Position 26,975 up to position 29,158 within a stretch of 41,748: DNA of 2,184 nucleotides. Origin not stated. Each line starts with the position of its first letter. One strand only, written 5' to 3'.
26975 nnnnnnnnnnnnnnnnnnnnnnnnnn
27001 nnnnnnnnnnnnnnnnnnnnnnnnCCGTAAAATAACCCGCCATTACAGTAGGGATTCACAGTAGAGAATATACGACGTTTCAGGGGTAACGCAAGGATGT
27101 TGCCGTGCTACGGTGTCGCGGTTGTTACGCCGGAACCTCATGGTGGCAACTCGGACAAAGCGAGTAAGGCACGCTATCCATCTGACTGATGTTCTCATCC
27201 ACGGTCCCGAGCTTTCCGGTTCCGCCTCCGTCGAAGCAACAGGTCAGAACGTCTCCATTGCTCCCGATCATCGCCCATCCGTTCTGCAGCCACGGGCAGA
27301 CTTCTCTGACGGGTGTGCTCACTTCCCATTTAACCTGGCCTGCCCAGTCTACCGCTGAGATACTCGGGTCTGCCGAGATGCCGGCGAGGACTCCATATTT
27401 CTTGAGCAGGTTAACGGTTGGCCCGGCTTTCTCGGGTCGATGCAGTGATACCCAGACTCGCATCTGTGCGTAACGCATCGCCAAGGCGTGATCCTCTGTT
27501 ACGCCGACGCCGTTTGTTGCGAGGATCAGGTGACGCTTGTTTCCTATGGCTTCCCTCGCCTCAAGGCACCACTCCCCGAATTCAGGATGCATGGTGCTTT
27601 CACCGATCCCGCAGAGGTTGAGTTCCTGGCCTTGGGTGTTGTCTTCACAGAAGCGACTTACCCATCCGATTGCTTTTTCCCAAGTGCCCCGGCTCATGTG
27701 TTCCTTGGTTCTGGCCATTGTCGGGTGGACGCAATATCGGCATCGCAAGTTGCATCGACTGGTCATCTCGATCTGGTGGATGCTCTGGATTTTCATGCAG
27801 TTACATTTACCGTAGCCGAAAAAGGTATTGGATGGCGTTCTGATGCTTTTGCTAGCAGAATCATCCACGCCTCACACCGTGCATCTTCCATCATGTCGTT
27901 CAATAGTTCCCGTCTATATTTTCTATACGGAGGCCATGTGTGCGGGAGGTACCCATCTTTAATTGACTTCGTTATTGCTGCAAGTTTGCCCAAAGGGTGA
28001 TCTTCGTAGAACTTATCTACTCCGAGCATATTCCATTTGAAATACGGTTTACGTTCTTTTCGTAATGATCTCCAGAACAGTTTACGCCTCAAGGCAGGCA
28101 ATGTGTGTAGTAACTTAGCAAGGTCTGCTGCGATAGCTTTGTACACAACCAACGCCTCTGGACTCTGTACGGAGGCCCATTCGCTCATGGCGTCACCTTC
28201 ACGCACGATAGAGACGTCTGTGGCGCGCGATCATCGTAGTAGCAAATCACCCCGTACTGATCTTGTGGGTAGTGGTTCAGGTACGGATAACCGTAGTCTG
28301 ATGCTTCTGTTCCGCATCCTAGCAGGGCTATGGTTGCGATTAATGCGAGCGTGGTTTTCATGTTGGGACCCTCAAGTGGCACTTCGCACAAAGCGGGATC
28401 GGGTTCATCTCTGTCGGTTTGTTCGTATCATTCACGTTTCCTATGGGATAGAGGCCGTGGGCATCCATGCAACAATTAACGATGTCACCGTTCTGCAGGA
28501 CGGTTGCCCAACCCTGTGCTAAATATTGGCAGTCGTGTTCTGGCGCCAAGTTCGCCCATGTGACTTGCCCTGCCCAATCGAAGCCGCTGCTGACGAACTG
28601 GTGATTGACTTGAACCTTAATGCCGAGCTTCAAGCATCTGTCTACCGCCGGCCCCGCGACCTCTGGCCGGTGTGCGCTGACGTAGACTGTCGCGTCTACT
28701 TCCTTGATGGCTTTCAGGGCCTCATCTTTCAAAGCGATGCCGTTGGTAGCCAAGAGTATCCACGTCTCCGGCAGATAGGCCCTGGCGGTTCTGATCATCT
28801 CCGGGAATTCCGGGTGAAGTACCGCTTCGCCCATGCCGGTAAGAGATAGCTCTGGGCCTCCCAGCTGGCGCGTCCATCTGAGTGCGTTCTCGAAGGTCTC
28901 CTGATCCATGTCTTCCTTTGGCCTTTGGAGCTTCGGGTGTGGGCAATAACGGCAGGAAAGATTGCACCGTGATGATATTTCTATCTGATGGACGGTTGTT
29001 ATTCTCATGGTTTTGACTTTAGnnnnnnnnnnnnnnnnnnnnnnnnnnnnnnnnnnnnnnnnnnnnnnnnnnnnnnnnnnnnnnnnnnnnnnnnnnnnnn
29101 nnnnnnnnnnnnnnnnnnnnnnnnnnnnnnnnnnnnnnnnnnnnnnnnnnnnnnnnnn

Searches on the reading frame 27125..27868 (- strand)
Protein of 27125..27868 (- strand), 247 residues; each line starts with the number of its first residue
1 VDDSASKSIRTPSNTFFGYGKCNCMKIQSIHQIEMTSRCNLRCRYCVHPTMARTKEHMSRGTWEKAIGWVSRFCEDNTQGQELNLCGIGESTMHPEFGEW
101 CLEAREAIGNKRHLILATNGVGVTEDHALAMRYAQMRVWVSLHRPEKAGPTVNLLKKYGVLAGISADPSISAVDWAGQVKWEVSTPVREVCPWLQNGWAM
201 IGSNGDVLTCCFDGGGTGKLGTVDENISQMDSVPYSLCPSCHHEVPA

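Call 75: search_protein_families(library=phrogs, proteins=[window:27125-27868:-], max_evalue=0.0001)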
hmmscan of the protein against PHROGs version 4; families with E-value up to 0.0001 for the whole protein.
window:27125-27868:- (247 aa): 1 family
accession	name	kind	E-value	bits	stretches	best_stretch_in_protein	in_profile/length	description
phrog_1802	-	other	8e-08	32.6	1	26-142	41-163/556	radical SAM domain-containing protein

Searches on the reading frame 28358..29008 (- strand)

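Call 75: search_protein_families(library=phrogs, proteins=[window:28358-29008:-], max_evalue=0.0001)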
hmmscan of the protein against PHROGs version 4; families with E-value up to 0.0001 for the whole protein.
window:28358-29008:- (216 aa): 1 family
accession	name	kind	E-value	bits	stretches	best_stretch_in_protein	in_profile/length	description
phrog_1802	-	other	1.2e-09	38.7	1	2-103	41-152/556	radical SAM domain-containing protein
